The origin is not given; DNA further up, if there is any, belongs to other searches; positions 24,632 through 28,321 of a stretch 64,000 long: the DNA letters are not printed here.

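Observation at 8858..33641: Clamp-binding-like motif NPLDxL[F/L] recurs at the termini of at least six proteins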

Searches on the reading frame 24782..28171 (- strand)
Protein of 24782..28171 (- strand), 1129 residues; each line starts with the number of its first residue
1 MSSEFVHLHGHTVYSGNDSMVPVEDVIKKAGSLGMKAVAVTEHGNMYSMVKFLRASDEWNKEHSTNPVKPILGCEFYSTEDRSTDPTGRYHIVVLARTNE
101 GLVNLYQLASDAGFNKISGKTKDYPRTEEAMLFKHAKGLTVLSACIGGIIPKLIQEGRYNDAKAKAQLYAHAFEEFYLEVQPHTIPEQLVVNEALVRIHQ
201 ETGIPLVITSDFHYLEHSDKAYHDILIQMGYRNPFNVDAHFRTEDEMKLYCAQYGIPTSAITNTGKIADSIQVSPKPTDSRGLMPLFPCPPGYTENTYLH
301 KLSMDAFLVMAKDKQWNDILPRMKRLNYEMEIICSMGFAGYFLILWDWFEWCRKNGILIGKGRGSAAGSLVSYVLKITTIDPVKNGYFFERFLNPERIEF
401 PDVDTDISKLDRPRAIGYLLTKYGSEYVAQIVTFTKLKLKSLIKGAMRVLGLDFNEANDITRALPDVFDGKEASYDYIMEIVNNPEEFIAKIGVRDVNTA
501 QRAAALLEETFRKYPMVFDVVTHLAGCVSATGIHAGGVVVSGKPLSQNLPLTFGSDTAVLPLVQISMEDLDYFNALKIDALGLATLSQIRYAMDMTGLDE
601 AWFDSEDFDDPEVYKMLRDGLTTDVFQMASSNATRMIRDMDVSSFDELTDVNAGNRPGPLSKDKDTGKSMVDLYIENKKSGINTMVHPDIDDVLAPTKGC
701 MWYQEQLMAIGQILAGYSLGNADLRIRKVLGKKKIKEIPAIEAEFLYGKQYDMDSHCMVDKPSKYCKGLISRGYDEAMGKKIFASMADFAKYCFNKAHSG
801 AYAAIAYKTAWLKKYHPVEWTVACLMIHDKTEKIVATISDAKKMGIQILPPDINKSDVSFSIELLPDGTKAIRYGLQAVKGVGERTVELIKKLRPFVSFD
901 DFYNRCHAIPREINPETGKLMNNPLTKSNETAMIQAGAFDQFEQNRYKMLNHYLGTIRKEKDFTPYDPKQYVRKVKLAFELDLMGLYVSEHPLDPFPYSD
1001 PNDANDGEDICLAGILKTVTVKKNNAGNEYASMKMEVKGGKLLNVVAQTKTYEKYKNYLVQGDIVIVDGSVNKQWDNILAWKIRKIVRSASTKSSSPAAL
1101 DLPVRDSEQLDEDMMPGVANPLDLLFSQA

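Call 5: search_protein_families(library=pfam, proteins=[window:24782-28171:-], max_evalue=0.01)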
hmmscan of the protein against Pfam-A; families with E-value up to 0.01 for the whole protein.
window:24782-28171:- (1129 aa): 4 families
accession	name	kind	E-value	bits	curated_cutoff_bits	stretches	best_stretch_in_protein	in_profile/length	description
PF07733.18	DNA_pol3_alpha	-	1.1e-66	225.6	23.9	1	323-582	24-260/260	Bacterial DNA polymerase III alpha NTPase domain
PF02811.25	PHP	-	1.1e-36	127.1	26.4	1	7-183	1-164/164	PHP domain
PF17657.6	DNA_pol3_finger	-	1.8e-31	109.1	22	1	586-748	2-161/166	Bacterial DNA polymerase III alpha subunit finger domain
PF14579.12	HHH_6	-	1.1e-18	67.7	25.6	1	845-948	1-89/90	Helix-hairpin-helix motif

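Call 6: search_dna_similar(query=window:24782-28171:-, collection=phages, mode=protein, max_rows=25)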
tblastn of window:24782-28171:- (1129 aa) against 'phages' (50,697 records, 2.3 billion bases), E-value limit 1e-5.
Records with a match: 1452; places in all: 1464; records where one place covers at least 80% of the query: 591.
Best place of each record, by identity: <60% 1452.
By first word of the organism name: Pseudomonas 302; Mycobacterium 281; Streptomyces 211; Gordonia 132; Bacillus 99; Bacteriophage 59; Staphylococcus 49; Microbacterium 36; Escherichia 31; Rhodococcus 22; and 57 more.
By host as written in the record: Mycobacterium smegmatis mc2 155 203; Pseudomonas aeruginosa 118; - 116; Pseudomonas aeruginosa PAO1 86; Streptomyces griseus ATCC 10137 81; Gordonia terrae 3612 65; Streptomyces lividans JI 1326 44; Mycobacterium smegmatis mc#155 37; and 239 more.
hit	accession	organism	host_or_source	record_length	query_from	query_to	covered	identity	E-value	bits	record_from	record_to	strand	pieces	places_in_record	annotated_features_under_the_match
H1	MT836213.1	Bacteriophage sp.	human fecal samples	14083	5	1076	95%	33.4%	5e-156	521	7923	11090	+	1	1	record has no annotation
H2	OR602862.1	Moorella phage MTATph1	Moorella thermoacetica DSM 103132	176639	5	1103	97%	32.5%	7e-156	521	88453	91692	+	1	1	DNA polymerase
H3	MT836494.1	Bacteriophage sp.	human fecal samples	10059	5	1087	96%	33.0%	5e-161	536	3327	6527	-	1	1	record has no annotation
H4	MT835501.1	Bacteriophage sp.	human fecal samples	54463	5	1076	95%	33.1%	5e-156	521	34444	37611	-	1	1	record has no annotation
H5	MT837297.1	Bacteriophage sp.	human fecal samples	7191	5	1076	95%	32.2%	8e-156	519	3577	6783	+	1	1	record has no annotation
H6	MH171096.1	Streptomyces phage Eddasa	Streptomyces griseus ATCC 10137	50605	4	1123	99%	30.8%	4e-145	489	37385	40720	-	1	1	55: DnaE-like DNA polymerase III alpha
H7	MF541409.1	Streptomyces phage Oliynyk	Streptomyces xanthochromogenes NRRL ...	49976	4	1123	99%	30.8%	2e-144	488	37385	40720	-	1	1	DnaE-like DNA polymerase III alpha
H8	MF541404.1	Streptomyces phage BryanRecycles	Streptomyces griseus ATCC 10137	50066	4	1123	99%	30.8%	2e-144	488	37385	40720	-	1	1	DnaE-like DNA polymerase III alpha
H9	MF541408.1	Streptomyces phage Jash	Streptomyces griseus ATCC 10137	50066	4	1123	99%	30.8%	2e-144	488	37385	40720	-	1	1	DnaE-like DNA polymerase III alpha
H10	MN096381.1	Streptomyces phage Rusticus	Streptomyces tricolor NRRL B-16925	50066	4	1123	99%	30.8%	2e-144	488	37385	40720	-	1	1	55: DnaE-like DNA polymerase III alpha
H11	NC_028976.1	Streptomyces phage Izzy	Streptomyces griseus ATCC 10137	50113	4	1123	99%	30.8%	2e-144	488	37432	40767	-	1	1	DNA polymerase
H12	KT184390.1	Streptomyces phage Izzy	Streptomyces griseus ATCC 10137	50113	4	1123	99%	30.8%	2e-144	488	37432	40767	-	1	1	DnaE-like DNA polymerase III alpha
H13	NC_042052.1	Streptomyces phage Hydra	Streptomyces griseus ATCC 10137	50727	4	1123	99%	30.8%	3e-143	484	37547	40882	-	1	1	DNA polymerase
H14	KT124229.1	Streptomyces phage Hydra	Streptomyces griseus ATCC 10137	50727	4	1123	99%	30.8%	3e-143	484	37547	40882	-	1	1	DnaE-like DNA polymerase III alpha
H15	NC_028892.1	Streptomyces phage Caliburn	Streptomyces griseus ATCC 10137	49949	3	1123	99%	30.7%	2e-143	484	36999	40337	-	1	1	DNA polymerase | hypothetical protein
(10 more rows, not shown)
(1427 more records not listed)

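Call 7: find_related_loci(query=window:24782-28171:-, collection=viral_contigs, flank=10000)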
Query window:24782-28171:- (1129 aa) in viral_contigs; peptide patterns used: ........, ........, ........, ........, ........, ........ (x = any residue, [..] = any of these).
2 stretches matched a pattern; 2 encode a relative of the query (tblastn E <= 1e-3); 2 distinct loci.
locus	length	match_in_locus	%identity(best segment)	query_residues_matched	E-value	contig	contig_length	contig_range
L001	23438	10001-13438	46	4-1124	0e+0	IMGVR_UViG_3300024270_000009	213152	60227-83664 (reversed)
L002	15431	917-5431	47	45-1110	0e+0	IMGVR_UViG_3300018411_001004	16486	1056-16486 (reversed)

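Call 12: find_related_loci(query=window:24782-28171:-, collection=metagenome_contigs, flank=10000)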
Query window:24782-28171:- (1129 aa) in metagenome_contigs; peptide patterns used: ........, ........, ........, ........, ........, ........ (x = any residue, [..] = any of these).
13 stretches matched a pattern; 4 encode a relative of the query (tblastn E <= 1e-3); 4 distinct loci.
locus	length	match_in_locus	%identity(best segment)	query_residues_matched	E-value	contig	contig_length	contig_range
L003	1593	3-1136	100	752-1129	0e+0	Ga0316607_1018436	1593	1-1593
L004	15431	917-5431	47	45-1110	0e+0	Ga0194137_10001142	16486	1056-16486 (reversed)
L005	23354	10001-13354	45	4-1088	0e+0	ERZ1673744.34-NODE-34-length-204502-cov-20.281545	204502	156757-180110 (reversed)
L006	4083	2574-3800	41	4-404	4e-100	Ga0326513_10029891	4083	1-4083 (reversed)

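Call 13: find_homologous_proteins(query=window:24782-28171:-, max_evalue=1e-100)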
Query window:24782-28171:- (1129 aa): 7617 proteins with E <= 1e-100 among 8000 candidates; the best 120 are listed.
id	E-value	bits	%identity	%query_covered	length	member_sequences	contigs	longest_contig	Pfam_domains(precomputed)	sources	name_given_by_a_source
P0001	0.0e+0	2617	100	100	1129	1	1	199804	PF02811.27,PF14579.13,PF17657.7,PF07733.19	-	-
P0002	0.0e+0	1794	68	100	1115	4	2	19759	PF02811.27,PF14579.13,PF17657.7,PF07733.19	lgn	-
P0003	0.0e+0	1468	59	97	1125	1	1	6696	PF02811.27,PF14579.13,PF17657.7,PF07733.19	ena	-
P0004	0.0e+0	1403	54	99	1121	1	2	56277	PF02811.27,PF14579.13,PF17657.7,PF07733.19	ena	-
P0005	0.0e+0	1365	55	97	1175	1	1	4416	PF02811.27,PF14579.13,PF17657.7,PF07733.19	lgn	-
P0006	0.0e+0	1353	53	99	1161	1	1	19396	PF02811.27,PF14579.13,PF17657.7,PF07733.19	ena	-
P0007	0.0e+0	1314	55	93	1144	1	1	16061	PF02811.27,PF14579.13,PF17657.7,PF07733.19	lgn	-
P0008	0.0e+0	1187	49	97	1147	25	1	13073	PF02811.27,PF14579.13,PF17657.7,PF07733.19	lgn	-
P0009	0.0e+0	1114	47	99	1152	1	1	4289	PF02811.27,PF14579.13,PF17657.7,PF07733.19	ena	-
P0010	0.0e+0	1113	47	99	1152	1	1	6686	PF02811.27,PF14579.13,PF17657.7,PF07733.19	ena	-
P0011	0.0e+0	1113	47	99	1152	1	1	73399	PF02811.27,PF14579.13,PF17657.7,PF07733.19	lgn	-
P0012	0.0e+0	1112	46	98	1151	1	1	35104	PF02811.27,PF14579.13,PF17657.7,PF07733.19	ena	-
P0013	0.0e+0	1111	46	98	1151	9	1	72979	PF02811.27,PF14579.13,PF17657.7,PF07733.19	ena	-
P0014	0.0e+0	1109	47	98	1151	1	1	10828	PF02811.27,PF14579.13,PF17657.7,PF07733.19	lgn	-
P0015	0.0e+0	1107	47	98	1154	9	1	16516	PF02811.27,PF14579.13,PF17657.7,PF07733.19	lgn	-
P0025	0.0e+0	1087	45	98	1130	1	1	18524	PF02811.27,PF14579.13,PF17657.7,PF07733.19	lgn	-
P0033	9.5e-291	986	44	98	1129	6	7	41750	PF02811.27,PF14579.13,PF17657.7,PF07733.19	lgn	-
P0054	3.0e-179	617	34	100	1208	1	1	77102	PF02811.27,PF14579.13,PF01336.32,PF17657.7,PF07733.19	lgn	-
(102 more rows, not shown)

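Call 16: find_encoding_contigs(protein=P0002, flank=10000, max_places=3)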
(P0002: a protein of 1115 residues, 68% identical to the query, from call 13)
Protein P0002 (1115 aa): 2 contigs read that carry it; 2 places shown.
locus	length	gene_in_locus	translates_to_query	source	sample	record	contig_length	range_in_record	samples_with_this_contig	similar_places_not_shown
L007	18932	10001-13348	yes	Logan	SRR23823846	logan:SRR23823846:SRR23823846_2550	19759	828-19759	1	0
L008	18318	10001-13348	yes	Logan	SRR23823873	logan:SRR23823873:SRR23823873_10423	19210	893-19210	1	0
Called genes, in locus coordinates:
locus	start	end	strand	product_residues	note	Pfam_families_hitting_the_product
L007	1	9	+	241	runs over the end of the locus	-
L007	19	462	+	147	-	-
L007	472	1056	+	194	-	-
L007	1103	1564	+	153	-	-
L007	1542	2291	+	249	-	-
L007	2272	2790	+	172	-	-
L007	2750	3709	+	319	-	PF20529:DUF6744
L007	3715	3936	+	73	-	-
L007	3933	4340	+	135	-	-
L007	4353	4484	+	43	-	-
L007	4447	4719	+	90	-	-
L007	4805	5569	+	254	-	-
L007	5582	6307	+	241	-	PF03167:UDG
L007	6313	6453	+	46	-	-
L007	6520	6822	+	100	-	PF00166:Cpn10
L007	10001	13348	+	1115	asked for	PF02811:PHP, PF07733:DNA_pol3_alpha, PF17657:DNA_pol3_finger, PF14579:HHH_6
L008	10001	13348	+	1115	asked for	PF02811:PHP, PF07733:DNA_pol3_alpha, PF17657:DNA_pol3_finger, PF14579:HHH_6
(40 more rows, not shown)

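Call 17: find_encoding_contigs(protein=P0004, flank=10000, max_places=3)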
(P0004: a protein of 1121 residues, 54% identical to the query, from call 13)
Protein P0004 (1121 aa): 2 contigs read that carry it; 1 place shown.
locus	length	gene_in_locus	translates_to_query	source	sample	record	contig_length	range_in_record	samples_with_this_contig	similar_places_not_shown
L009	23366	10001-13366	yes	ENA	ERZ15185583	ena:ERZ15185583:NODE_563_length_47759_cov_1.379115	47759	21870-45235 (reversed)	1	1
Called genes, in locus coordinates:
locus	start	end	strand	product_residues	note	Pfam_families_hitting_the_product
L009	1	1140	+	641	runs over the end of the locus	PF05762:VWA_CoxE (weak), PF13519:VWA_2 (weak)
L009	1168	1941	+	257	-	-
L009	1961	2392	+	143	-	-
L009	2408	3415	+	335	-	PF20529:DUF6744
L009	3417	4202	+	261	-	-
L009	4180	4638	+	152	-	-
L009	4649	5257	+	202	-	-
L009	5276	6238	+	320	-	-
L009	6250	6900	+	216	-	-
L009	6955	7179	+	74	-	-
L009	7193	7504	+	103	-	PF00166:Cpn10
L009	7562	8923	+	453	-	-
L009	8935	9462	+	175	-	-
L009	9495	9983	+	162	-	PF01844:HNH (weak), PF14279:HNH_5 (weak)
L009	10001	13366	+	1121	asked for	PF02811:PHP, PF07733:DNA_pol3_alpha, PF17657:DNA_pol3_finger, PF14579:HHH_6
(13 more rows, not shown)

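Call 23: find_encoding_contigs(protein=P0006, flank=10000, max_places=1)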
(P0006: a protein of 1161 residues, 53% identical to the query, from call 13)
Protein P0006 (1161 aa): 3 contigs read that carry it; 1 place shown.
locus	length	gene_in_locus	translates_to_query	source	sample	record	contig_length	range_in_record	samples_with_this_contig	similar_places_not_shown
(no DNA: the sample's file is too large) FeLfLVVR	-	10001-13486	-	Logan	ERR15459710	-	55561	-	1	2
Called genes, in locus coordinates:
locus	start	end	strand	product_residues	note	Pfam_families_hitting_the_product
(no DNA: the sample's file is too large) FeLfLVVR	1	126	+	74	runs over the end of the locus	-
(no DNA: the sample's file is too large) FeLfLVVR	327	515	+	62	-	-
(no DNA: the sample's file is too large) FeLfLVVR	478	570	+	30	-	-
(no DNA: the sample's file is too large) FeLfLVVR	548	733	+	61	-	-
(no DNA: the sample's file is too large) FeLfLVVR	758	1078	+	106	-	-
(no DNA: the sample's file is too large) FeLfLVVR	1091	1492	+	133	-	PF12844:HTH_19, PF13443:HTH_26 (weak), PF13560:HTH_31, PF01381:HTH_3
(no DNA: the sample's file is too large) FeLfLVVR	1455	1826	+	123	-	-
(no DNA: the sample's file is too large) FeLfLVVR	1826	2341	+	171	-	PF07275:ArdA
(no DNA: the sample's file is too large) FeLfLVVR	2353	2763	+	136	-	-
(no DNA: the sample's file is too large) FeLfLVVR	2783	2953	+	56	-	-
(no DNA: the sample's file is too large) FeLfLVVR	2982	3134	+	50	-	-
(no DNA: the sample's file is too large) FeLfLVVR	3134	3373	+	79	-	-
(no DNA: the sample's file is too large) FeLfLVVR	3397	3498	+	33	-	-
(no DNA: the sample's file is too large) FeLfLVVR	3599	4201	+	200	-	PF03167:UDG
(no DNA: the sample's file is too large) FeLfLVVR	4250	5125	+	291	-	-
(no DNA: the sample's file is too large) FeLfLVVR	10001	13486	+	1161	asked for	PF02811:PHP, PF07733:DNA_pol3_alpha, PF17657:DNA_pol3_finger, PF14579:HHH_6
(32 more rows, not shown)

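Call 24: find_encoding_contigs(protein=P0007, flank=10000, max_places=1)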
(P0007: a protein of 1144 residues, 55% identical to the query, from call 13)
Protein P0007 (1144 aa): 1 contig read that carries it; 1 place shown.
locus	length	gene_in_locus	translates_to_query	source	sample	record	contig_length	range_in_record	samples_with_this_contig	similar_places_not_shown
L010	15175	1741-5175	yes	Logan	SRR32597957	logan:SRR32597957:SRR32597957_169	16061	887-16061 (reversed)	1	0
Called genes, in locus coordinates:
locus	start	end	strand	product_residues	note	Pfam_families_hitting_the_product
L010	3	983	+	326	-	?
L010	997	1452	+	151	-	PF01844:HNH, PF14279:HNH_5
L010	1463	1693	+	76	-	-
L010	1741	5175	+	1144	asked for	PF02811:PHP, PF07733:DNA_pol3_alpha, PF17657:DNA_pol3_finger, PF14579:HHH_6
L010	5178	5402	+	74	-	-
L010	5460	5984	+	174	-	PF00436:SSB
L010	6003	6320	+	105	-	-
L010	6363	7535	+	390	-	PF00154:RecA_N, PF08423:Rad51 (faint)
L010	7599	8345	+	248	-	PF02342:TerD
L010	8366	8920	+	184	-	PF02342:TerD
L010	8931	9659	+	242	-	PF03741:TerC, PF04332:DUF475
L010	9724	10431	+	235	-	-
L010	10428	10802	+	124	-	-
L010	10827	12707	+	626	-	PF00580:UvrD-helicase, PF01443:Viral_helicase1 (faint), PF13245:AAA_19, PF13604:AAA_30 (faint), PF13087:AAA_12 (faint), PF13361:UvrD_C, PF13538:UvrD_C_2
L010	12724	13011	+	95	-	-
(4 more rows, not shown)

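Call 25: find_encoding_contigs(protein=P0054, flank=10000, max_places=1)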
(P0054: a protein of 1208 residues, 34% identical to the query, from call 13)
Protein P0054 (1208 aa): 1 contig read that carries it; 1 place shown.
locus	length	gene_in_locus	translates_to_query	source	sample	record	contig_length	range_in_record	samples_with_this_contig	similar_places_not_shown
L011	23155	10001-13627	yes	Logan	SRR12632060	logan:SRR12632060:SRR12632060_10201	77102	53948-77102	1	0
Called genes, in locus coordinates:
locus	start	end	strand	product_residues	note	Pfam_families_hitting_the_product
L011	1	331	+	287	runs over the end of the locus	-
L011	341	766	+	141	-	-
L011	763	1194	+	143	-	-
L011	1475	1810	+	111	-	-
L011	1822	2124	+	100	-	-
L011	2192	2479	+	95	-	-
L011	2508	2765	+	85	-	-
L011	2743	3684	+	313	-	PF20529:DUF6744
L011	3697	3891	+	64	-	-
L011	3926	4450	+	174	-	-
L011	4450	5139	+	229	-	PF03167:UDG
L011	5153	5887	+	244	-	-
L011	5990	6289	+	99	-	PF00166:Cpn10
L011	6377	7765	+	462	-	-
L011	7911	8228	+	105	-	-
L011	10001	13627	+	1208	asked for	PF02811:PHP, PF07733:DNA_pol3_alpha, PF17657:DNA_pol3_finger, PF14579:HHH_6, PF01336:tRNA_anti-codon (weak)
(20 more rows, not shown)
